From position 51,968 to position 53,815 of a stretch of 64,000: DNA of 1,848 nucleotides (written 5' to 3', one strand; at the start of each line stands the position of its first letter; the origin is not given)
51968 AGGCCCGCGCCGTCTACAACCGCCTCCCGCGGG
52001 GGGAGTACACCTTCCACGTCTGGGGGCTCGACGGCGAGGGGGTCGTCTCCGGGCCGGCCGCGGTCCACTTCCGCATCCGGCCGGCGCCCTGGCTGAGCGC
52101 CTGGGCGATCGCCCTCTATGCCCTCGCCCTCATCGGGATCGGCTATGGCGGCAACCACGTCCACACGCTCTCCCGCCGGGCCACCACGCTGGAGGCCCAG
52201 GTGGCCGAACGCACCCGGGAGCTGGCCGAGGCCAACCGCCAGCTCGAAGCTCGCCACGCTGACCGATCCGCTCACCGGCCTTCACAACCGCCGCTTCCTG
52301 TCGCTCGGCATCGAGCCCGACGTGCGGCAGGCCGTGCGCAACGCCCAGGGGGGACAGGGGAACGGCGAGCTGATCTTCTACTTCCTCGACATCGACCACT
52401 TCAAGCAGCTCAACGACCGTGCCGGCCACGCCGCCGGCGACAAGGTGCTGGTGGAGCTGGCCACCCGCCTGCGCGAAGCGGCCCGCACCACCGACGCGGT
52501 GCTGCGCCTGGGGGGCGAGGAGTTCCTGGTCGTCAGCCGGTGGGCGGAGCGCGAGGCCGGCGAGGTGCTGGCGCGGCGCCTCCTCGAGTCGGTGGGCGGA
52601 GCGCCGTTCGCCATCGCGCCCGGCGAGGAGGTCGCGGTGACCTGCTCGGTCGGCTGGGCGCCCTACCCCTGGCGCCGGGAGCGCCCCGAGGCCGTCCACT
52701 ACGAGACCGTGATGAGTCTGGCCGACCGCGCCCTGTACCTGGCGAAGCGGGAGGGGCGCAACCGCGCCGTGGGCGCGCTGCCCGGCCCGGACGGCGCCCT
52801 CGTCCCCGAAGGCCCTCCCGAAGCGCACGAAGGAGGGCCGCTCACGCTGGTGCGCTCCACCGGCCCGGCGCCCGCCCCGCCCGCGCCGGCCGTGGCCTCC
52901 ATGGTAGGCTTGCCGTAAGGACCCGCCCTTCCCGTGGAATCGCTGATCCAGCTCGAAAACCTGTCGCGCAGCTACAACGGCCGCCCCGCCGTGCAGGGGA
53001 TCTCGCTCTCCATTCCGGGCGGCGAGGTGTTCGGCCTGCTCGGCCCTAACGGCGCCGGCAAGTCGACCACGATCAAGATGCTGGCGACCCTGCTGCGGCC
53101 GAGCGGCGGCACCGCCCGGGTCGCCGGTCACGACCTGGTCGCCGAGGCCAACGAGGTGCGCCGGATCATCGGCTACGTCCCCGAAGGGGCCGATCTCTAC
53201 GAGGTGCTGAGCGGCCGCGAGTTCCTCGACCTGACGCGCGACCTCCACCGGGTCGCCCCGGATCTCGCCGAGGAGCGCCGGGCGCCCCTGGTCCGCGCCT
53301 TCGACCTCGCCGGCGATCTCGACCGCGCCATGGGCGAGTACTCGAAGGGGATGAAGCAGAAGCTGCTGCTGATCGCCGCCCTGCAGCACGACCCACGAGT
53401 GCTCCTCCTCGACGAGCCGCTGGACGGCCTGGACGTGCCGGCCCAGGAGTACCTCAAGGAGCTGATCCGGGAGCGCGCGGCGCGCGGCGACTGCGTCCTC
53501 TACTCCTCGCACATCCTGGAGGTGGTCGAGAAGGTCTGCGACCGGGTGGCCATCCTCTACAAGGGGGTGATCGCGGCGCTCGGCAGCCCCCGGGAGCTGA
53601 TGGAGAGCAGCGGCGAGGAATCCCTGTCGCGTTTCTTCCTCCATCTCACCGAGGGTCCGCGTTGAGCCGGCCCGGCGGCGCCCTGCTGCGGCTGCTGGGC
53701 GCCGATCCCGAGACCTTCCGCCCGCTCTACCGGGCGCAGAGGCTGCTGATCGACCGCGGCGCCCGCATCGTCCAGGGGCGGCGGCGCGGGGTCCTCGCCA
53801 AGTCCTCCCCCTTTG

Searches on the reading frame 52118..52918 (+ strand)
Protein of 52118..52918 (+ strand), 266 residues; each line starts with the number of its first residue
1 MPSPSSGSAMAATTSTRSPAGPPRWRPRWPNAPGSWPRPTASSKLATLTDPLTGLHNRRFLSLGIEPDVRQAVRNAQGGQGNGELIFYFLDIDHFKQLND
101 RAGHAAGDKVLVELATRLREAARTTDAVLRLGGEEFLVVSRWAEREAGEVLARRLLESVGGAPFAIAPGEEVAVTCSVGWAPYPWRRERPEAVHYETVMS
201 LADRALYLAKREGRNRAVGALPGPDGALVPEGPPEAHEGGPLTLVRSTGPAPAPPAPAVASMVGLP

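Call 49: search_protein_families(library=pfam, proteins=[window:52118-52918:+], max_evalue=0.001)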
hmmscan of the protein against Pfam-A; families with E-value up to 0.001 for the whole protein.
window:52118-52918:+ (266 aa): 1 family
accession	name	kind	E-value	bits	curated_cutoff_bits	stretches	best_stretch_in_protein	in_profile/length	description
PF00990.26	GGDEF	-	6.8e-35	120.7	23.8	1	48-216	2-161/161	Diguanylate cyclase, GGDEF domain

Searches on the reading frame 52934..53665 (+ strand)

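Call 49: search_protein_families(library=pfam, proteins=[window:52934-53665:+], max_evalue=0.001)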
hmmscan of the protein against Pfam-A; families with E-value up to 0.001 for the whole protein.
window:52934-53665:+ (243 aa): 3 families
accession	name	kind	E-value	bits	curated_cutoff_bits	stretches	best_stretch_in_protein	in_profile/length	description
PF00005.33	ABC_tran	-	5.1e-26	92.3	25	1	21-163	2-136/137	ABC transporter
PF13304.12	AAA_21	-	3.4e-13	50.8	27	1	126-198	228-303/304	AAA domain, putative AbiEii toxin, Type IV TA system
PF13191.12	AAA_16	-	0.00026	22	32.6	1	31-183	25-161/167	AAA ATPase domain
